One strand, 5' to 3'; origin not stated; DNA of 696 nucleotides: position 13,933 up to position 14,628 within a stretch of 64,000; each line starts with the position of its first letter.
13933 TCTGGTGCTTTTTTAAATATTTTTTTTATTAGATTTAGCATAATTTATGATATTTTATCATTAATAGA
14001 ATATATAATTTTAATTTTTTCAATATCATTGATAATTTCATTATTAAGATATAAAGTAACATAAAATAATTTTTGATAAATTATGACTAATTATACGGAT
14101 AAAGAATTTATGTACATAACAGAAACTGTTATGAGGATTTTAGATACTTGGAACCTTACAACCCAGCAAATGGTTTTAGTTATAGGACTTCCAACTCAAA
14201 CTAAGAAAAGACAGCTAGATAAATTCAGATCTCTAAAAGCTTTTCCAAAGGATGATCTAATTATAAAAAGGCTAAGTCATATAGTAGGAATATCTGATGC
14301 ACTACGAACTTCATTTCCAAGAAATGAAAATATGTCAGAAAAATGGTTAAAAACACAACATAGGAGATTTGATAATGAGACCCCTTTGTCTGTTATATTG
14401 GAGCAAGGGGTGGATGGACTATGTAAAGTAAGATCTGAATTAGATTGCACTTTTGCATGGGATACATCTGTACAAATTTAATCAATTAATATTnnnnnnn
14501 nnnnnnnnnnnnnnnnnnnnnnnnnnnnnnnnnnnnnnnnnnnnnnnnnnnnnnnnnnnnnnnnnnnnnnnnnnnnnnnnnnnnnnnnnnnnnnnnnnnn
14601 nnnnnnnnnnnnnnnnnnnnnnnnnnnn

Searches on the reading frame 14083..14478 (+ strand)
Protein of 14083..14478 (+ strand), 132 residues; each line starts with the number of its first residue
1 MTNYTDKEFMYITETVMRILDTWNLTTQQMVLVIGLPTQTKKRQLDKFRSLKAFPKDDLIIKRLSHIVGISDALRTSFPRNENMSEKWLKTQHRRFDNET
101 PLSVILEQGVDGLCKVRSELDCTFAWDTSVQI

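Call 3: search_protein_families(library=pfam, proteins=[window:14083-14478:+], max_evalue=1)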
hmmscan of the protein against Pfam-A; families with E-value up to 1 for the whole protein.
window:14083-14478:+ (132 aa): 2 families
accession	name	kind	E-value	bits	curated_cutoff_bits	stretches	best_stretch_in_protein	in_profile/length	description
PF09722.15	Xre_MbcA_ParS_C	-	2.3e-06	27.9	24.5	1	78-121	6-46/51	Antitoxin Xre/MbcA/ParS C-terminal toxin-binding domain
PF20432.4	Xre-like-HTH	-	0.099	13.4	25.8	1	14-43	13-42/63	Antitoxin Xre-like helix-turn-helix domain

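Call 5: find_homologous_proteins(query=window:14083-14478:+)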
Query window:14083-14478:+ (132 aa): 94 proteins with E <= 0.001 among 96 candidates.
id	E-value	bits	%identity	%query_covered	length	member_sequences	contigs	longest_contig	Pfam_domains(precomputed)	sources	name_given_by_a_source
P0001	3.6e-82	290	99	100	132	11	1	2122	PF09722.16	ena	-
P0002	8.8e-74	263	86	100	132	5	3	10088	PF09722.16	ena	-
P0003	2.8e-73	262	86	100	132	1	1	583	PF09722.16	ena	-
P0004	2.3e-72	259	86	100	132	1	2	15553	PF09722.16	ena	-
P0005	1.9e-68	246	80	99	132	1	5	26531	-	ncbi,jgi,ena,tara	tara:strand:+ start:513 stop:911 length:399 start_codon:yes stop_codon:yes gene_type:complete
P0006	2.6e-68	245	80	99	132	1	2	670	-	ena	-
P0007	5.3e-68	244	80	98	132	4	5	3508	PF09722.16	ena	-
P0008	6.2e-68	244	81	98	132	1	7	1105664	PF09722.16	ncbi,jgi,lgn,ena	-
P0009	7.0e-67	241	77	99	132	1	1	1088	PF09722.16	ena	-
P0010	1.1e-66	240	78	99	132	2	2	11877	PF09722.16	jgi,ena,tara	tara:strand:+ start:125 stop:523 length:399 start_codon:yes stop_codon:yes gene_type:complete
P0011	1.2e-66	240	77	99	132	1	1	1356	PF09722.16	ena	-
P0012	2.0e-66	239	77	99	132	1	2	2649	PF09722.16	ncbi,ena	-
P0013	2.3e-66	239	76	99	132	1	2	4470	PF09722.16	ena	-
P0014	2.6e-66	239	77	99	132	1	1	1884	PF09722.16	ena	-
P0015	3.0e-66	239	76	99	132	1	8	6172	PF09722.16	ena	-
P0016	3.0e-66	239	76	99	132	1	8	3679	PF09722.16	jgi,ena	-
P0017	5.8e-66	238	77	98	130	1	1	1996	PF09722.16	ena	-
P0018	6.1e-66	238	80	98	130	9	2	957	PF09722.16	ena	-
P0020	7.6e-66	238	76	99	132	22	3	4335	PF09722.16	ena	-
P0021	7.6e-66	238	78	98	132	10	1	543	PF09722.16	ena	-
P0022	7.8e-66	237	76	99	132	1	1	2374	PF09722.16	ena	-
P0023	7.8e-66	237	76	99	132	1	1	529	PF09722.16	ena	-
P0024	8.4e-66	237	76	99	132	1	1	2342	PF09722.16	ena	-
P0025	1.1e-65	237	76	99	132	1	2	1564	PF09722.16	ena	-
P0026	1.1e-65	237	76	99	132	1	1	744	PF09722.16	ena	-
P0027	1.1e-65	237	76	99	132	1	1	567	PF09722.16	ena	-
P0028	1.1e-65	237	78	98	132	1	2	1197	PF09722.16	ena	-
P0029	1.1e-65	237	76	99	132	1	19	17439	PF09722.16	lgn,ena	-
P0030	1.4e-65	237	76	99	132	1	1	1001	PF09722.16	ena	-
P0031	1.5e-65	237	76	99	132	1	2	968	PF09722.16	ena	-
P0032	1.9e-65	236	76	99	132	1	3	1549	PF09722.16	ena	-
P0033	1.9e-65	236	76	99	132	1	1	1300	PF09722.16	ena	-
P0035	2.7e-65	236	76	99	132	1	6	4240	PF09722.16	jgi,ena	-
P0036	2.9e-65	236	75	99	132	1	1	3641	PF09722.16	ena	-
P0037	4.1e-65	235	75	99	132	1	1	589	PF09722.16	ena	-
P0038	5.2e-65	235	77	99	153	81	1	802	PF09722.16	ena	-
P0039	5.3e-65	235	78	98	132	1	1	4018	PF09722.16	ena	-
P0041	8.8e-65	234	77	98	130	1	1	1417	PF09722.16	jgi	jgi:hypothetical protein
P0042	1.5e-64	233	78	98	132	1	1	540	PF09722.16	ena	-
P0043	1.9e-64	233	78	98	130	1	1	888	PF09722.16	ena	-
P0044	2.1e-64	233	77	98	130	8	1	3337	PF09722.16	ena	-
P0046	2.6e-64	233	77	98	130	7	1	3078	PF09722.16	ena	-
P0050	1.7e-63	230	76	98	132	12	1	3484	PF09722.16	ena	-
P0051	3.2e-63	229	75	98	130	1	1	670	PF09722.16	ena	-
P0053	4.3e-63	229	78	98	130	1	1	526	PF09722.16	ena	-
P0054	4.7e-63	228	75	98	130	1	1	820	PF09722.16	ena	-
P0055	5.9e-63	228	75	99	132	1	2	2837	PF09722.16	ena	-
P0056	6.3e-63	228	75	98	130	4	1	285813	PF09722.16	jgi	-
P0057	9.7e-63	227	75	98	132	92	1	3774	PF09722.16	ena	-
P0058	2.1e-62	226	74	98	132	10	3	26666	PF09722.16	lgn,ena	-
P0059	2.4e-62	226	74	98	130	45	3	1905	PF09722.16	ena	-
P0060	4.3e-62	225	76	98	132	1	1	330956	PF09722.16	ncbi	-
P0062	9.0e-62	224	74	98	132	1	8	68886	PF09722.16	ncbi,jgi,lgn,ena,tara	tara:strand:+ start:715 stop:1113 length:399 start_codon:yes stop_codon:yes gene_type:complete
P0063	1.2e-61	224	75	98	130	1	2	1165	PF09722.16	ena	-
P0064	1.2e-61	224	75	98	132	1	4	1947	PF09722.16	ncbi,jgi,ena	-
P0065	2.1e-61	223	74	98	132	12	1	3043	PF09722.16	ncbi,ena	-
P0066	2.1e-60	220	74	98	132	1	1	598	PF09722.16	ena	-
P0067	4.7e-57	209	78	86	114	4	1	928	PF09722.16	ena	-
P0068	1.0e-56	208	68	98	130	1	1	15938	PF09722.16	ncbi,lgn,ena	-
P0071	3.7e-54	200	68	98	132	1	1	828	PF09722.16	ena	-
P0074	9.6e-53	195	69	95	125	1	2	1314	PF09722.16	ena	-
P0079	2.3e-35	139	49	98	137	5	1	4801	PF09722.16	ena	-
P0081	1.7e-34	136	46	99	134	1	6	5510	PF09722.16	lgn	-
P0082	2.3e-34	136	47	99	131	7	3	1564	PF09722.16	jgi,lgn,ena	jgi:hypothetical protein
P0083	1.1e-33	134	48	91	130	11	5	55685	PF09722.16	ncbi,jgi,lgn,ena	jgi:hypothetical protein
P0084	1.5e-33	133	46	99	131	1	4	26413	PF09722.16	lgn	-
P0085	3.4e-33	132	47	91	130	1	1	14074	PF09722.16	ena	-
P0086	2.8e-32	129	51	87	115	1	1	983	PF09722.16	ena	-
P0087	2.1e-31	126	48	95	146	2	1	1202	PF09722.16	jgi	jgi:uncharacterized protein (DUF2384 family)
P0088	6.5e-31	125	48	93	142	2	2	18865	-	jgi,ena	jgi:uncharacterized protein (DUF2384 family)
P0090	2.8e-28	116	45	96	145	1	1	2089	PF09722.16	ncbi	-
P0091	4.0e-27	112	43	97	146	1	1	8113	-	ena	-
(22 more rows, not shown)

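Call 7: find_encoding_contigs(protein=P0083, flank=5000, max_places=3)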
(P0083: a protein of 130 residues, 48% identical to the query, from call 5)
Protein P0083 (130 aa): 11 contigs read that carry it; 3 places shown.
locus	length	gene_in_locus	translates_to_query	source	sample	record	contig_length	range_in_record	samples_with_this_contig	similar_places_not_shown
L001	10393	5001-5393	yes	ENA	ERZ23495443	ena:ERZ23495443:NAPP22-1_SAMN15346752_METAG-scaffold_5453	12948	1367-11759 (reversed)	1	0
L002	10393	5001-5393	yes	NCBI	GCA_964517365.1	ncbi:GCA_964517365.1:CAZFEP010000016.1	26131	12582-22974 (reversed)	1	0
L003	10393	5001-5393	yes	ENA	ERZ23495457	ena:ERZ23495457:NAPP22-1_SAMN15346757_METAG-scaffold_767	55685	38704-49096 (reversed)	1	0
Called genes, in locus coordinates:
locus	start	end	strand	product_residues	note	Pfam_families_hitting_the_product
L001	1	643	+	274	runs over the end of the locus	PF01210:NAD_Gly3P_dh_N (faint), PF03446:NAD_binding_2 (faint), PF03807:F420_oxidored, PF14748:P5CR_dimer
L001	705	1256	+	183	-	PF02325:CCB3_YggT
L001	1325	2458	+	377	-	PF00561:Abhydrolase_1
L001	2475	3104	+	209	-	PF13489:Methyltransf_23, PF07021:MetW, PF13649:Methyltransf_25, PF13847:Methyltransf_31, PF08241:Methyltransf_11, PF08242:Methyltransf_12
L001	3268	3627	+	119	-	PF00216:Bac_DNA_binding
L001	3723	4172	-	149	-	PF05099:TerB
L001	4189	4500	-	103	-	PF08755:YccV-like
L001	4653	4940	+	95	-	-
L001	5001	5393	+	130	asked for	PF09722:Xre_MbcA_ParS_C (weak)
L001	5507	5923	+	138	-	PF03692:CxxCxxCC (weak)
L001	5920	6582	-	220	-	PF00702:Hydrolase, PF12710:HAD (weak), PF13419:HAD_2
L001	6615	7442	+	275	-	PF00459:Inositol_P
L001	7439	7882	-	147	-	-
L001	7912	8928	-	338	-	PF08240:ADH_N, PF00107:ADH_zinc_N, PF13602:ADH_zinc_N_2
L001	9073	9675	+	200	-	PF04403:PqiA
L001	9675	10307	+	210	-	PF04403:PqiA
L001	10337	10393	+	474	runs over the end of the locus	?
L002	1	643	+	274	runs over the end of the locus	PF01210:NAD_Gly3P_dh_N (faint), PF03446:NAD_binding_2 (faint), PF03807:F420_oxidored, PF14748:P5CR_dimer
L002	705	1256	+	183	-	PF02325:CCB3_YggT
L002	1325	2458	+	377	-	PF00561:Abhydrolase_1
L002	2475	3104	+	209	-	PF13489:Methyltransf_23, PF07021:MetW, PF13649:Methyltransf_25, PF13847:Methyltransf_31, PF08241:Methyltransf_11, PF08242:Methyltransf_12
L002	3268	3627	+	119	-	PF00216:Bac_DNA_binding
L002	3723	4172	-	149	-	PF05099:TerB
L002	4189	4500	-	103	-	PF08755:YccV-like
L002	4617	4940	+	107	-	-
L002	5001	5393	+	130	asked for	PF09722:Xre_MbcA_ParS_C (weak)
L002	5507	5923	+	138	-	PF03692:CxxCxxCC (weak)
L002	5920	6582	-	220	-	PF00702:Hydrolase, PF12710:HAD (weak), PF13419:HAD_2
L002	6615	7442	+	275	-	PF00459:Inositol_P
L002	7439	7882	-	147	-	-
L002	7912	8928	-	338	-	PF08240:ADH_N, PF00107:ADH_zinc_N, PF13602:ADH_zinc_N_2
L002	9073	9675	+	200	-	PF04403:PqiA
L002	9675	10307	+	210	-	PF04403:PqiA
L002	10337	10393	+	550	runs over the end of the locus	PF02470:MlaD, PF28544:Helical_needle (weak)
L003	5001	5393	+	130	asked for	PF09722:Xre_MbcA_ParS_C (weak)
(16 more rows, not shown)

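Call 8: find_encoding_contigs(protein=P0088, flank=5000, max_places=3)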
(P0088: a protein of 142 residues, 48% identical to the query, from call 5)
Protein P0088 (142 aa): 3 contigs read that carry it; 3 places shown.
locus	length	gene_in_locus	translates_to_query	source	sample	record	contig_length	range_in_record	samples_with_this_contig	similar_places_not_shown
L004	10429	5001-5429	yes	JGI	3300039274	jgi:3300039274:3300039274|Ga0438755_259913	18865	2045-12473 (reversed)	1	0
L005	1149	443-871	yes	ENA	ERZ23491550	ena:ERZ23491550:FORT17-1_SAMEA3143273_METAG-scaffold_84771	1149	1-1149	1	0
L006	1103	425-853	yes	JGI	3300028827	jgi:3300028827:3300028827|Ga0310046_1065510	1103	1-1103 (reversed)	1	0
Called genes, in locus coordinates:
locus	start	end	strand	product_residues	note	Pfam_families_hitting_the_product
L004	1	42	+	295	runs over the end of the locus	PF00756:Esterase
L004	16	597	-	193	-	PF03831:YjdM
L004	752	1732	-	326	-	PF03595:SLAC1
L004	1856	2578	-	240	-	PF00027:cNMP_binding, PF13545:HTH_Crp_2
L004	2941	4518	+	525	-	PF00578:AhpC-TSA, PF08534:Redoxin (faint), PF13905:Thioredoxin_8, PF01436:NHL (faint)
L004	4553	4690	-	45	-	-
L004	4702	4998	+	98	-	-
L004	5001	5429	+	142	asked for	-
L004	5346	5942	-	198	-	-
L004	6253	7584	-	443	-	PF00202:Aminotran_3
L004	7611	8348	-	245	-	PF00149:Metallophos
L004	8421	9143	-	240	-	PF00160:Pro_isomerase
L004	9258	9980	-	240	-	PF00027:cNMP_binding, PF13545:HTH_Crp_2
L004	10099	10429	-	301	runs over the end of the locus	PF02668:TauD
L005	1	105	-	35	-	?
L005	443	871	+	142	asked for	-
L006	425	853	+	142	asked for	-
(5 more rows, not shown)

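Call 9: find_encoding_contigs(protein=P0091, flank=5000, max_places=3)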
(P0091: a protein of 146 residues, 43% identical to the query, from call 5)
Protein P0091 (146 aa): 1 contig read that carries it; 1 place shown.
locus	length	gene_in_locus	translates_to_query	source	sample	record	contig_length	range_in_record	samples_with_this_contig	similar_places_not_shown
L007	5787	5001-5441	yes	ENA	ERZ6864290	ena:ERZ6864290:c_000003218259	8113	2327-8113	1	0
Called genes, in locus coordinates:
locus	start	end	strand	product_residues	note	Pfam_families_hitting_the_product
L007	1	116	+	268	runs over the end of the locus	PF01987:AIM24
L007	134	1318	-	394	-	PF01292:Ni_hydr_CYTB, PF04264:YceI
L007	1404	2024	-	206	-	PF04264:YceI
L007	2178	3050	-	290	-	PF00126:HTH_1, PF03466:LysR_substrate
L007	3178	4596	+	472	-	PF03315:SDH_beta, PF03313:SDH_alpha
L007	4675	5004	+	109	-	-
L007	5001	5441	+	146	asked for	-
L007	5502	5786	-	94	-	?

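Call 11: search_protein_families(library=pfam, proteins=[L001:4653-4937:+, L002:4617-4937:+, L004:4702-4995:+, L007:4675-5001:+, L001:5507-5920:+, L004:5001-5426:+, L007:5001-5438:+], max_evalue=5)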
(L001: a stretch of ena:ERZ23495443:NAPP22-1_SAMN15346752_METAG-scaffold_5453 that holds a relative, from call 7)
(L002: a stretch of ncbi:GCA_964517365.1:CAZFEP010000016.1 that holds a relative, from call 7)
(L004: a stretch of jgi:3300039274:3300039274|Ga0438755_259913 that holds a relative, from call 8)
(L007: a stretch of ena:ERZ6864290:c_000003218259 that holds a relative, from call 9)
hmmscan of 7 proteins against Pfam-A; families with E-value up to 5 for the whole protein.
L001:4653-4937:+ (95 aa): 0 families

L002:4617-4937:+ (107 aa): 0 families

L004:4702-4995:+ (98 aa): 0 families

L007:4675-5001:+ (109 aa): 0 families

L001:5507-5920:+ (138 aa): 3 families
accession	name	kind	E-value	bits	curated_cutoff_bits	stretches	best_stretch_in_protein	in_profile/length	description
PF03692.20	CxxCxxCC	-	3.5e-06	28.1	23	1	22-101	1-71/85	Putative zinc- or iron-chelating domain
PF13908.11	Shisa_N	-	0.0067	16.9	22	1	23-40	27-44/50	Shisa, N-terminal domain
PF18579.7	Raf1_HTH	-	0.19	11.9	27.3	1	65-84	11-30/61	Rubisco accumulation factor 1 helix turn helix domain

L004:5001-5426:+ (142 aa): 2 families
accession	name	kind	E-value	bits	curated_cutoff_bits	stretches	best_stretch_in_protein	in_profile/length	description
PF09722.15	Xre_MbcA_ParS_C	-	8e-05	23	24.5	1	88-123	13-46/51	Antitoxin Xre/MbcA/ParS C-terminal toxin-binding domain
PF20432.4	Xre-like-HTH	-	0.006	17.3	25.8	1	21-70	19-62/63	Antitoxin Xre-like helix-turn-helix domain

L007:5001-5438:+ (146 aa): 5 families
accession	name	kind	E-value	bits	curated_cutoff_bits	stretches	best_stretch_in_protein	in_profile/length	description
PF09722.15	Xre_MbcA_ParS_C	-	6.9e-05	23.2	24.5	1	90-120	9-37/51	Antitoxin Xre/MbcA/ParS C-terminal toxin-binding domain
PF20432.4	Xre-like-HTH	-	0.014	16.1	25.8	1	20-53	12-44/63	Antitoxin Xre-like helix-turn-helix domain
PF07416.16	Crinivirus_P26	-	0.093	12.9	25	1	34-90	26-82/227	Crinivirus P26 protein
PF07023.17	DUF1315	-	0.18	12.4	25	1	7-28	26-47/82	Protein of unknown function (DUF1315)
PF01022.26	HTH_5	-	0.2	12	22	1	23-53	7-37/47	Bacterial regulatory protein, arsR family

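Call 14: search_protein_families(library=ncbifam, proteins=[window:14083-14478:+, L001:4653-4937:+, L004:4702-4995:+, L007:4675-5001:+, L001:5001-5390:+], max_evalue=1)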
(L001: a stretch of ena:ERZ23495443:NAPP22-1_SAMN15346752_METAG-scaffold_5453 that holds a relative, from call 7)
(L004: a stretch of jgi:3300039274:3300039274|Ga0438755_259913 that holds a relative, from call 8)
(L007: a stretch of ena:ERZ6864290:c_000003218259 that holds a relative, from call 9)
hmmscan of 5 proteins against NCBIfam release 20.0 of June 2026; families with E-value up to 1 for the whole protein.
window:14083-14478:+ (132 aa): 2 families
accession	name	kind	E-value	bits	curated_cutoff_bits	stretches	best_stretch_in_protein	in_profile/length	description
NF049845.1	Xre_ParS_antitoxin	subfamily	1.2e-05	25.3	90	1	14-106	5-91/112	type II RES/Xre toxin-antitoxin system antitoxin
TIGR02293.1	TAS_TIGR02293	hypoth_equivalog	0.069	12.8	57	1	31-106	43-112/133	putative toxin-antitoxin system antitoxin component, TIGR02293 family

L001:4653-4937:+ (95 aa): 0 families

L004:4702-4995:+ (98 aa): 0 families

L007:4675-5001:+ (109 aa): 1 family
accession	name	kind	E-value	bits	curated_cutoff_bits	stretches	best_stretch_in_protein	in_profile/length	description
NF002326.0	PRK01286.1-1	equivalog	0.035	13.5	390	1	6-57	236-287/379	deoxyguanosinetriphosphate triphosphohydrolase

L001:5001-5390:+ (130 aa): 2 families
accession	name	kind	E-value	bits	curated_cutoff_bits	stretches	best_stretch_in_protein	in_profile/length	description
NF049845.1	Xre_ParS_antitoxin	subfamily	5.2e-05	23.3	90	1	17-119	9-103/112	type II RES/Xre toxin-antitoxin system antitoxin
TIGR02293.1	TAS_TIGR02293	hypoth_equivalog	0.016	14.9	57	1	38-105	47-112/133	putative toxin-antitoxin system antitoxin component, TIGR02293 family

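Call 18: find_related_loci(query=A2, collection=genome_contigs, flank=4000)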
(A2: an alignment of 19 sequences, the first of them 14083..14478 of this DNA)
Query A2 (132 aa) in genome_contigs; peptide patterns used: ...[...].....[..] (x = any residue, [..] = any of these).
102 stretches matched a pattern; 99 encode a relative of the query (tblastn E <= 1e-3); the best 80 are kept; 80 distinct loci.
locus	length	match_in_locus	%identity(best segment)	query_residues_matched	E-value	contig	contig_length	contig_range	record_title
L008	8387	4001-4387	81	1-129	4e-73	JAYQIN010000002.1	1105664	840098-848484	MAG: Thiothrix sp. isolate SD4487_NP_metabat_bins_2.tsv.828 contig_9353_pilon, whole genome shotgun sequence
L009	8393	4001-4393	78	1-131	5e-72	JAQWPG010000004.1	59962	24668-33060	MAG: Gammaproteobacteria bacterium isolate cluster2_bin.221 k141_4116294, whole genome shotgun sequence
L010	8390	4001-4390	78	1-130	5e-72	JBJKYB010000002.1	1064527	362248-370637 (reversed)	MAG: Gammaproteobacteria bacterium isolate LRMED-300 Gammaproteobacteria-LRMED-300-C2, whole genome shotgun sequence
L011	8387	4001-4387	77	1-129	7e-70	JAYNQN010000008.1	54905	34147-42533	MAG: Gammaproteobacteria bacterium isolate 139539_COM_metabat_bins_2.tsv.028 NODE_580_length_54905_cov_5.555515, whole g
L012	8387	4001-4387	76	1-129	9e-70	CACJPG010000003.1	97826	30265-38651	uncultured Thiothrix sp. isolate AG-447-N20 genome assembly, contig: AG-447-N20_NODE_3, whole genome shotgun sequence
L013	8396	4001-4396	76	1-132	2e-69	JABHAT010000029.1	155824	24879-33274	MAG: Gammaproteobacteria bacterium isolate SI036_bin62 k141_787646, whole genome shotgun sequence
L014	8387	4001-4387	75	1-129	3e-69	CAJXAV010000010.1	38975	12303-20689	MAG TPA_asm: uncultured Gammaproteobacteria bacterium isolate ERR598965_bin.33_MetaBAT_v2.12.1_MAG genome assembly, cont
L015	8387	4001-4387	76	1-129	6e-68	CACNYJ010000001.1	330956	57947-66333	MAG: uncultured Thiothrix sp. isolate AH-287-I11 genome assembly, contig: AH-287-I11_NODE_1, whole genome shotgun sequen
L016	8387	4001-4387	74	1-129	1e-67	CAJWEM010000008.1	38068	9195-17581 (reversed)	MAG TPA_asm: uncultured Gammaproteobacteria bacterium isolate ERR599032_bin.76_MetaBAT_v2.12.1_MAG genome assembly, cont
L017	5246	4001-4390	68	1-130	1e-62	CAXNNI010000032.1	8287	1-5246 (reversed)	MAG: Gammaproteobacteria bacterium isolate AH-03may19-192 genome assembly, contig: AH-03may19-C17505, whole genome shotg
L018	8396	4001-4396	77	1-132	5e-72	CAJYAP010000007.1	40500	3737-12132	MAG TPA_asm: uncultured Gammaproteobacteria bacterium isolate ERR2098401_bin.45_MetaBAT_v2.12.1_MAG genome assembly, con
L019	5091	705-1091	48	1-129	5e-42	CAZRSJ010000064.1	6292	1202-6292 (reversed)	MAG TPA_asm: uncultured Chromatiales bacterium isolate SRP109090_co1_9 genome assembly, contig: NODE_19015_length_6292_c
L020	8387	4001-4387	48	1-129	5e-42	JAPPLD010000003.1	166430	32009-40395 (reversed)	MAG: Gammaproteobacteria bacterium isolate RHO3_bin_14 NODE_189_length_166430_cov_101.129064, whole genome shotgun seque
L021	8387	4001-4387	48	1-129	5e-42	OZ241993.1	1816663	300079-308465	MAG: uncultured candidatus Porisulfidus sp. isolate ba64636f-2cd1-4e9a-8eaa-ecd0b0529e97 genome assembly, chromosome: 1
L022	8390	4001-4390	47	1-130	5e-42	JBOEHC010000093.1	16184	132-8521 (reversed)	MAG: Gammaproteobacteria bacterium isolate PBSgam12 PBS13d_contig_9270, whole genome shotgun sequence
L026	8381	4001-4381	46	1-127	6e-41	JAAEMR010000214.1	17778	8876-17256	MAG: Gammaproteobacteria bacterium isolate Bse_11 BseG_CONTIG2903108, whole genome shotgun sequence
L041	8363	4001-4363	46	12-132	1e-38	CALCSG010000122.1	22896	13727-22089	MAG TPA_asm: uncultured Gammaproteobacteria bacterium isolate ERR2206791_bin.50_CONCOCT_v1.1_MAG genome assembly, contig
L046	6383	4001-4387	40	1-129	5e-37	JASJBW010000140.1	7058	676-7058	MAG: Gammaproteobacteria bacterium isolate MO_103.B26 MO_103.c_2454, whole genome shotgun sequence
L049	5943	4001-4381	43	1-126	6e-36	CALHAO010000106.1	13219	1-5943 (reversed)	MAG: uncultured Thiotrichaceae bacterium isolate H2_Bin_Bin_73_1_1 genome assembly, contig: c_000000361229, whole genome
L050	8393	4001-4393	44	1-131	8e-36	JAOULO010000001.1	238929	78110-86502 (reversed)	MAG: Gammaproteobacteria bacterium isolate 8_1_Jan_SF_Bin82 8_1_Jan_SF_Bin82_scaffold_12_c1, whole genome shotgun sequen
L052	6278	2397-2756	40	10-129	2e-35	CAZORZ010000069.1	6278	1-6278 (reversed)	MAG TPA_asm: uncultured Gammaproteobacteria bacterium isolate binchicken_co102_140 genome assembly, contig: NODE_10300_l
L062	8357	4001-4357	40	8-126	5e-34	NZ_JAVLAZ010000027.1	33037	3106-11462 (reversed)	MAG: Thiohalophilus sp. isolate Uz-K9-05 NODE_228_length_33037_cov_11.262477, whole genome shotgun sequence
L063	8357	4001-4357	41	8-126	1e-33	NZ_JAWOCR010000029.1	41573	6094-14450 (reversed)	MAG: Thiohalophilus sp. isolate BLK5-1.bin.48 k191_2212996, whole genome shotgun sequence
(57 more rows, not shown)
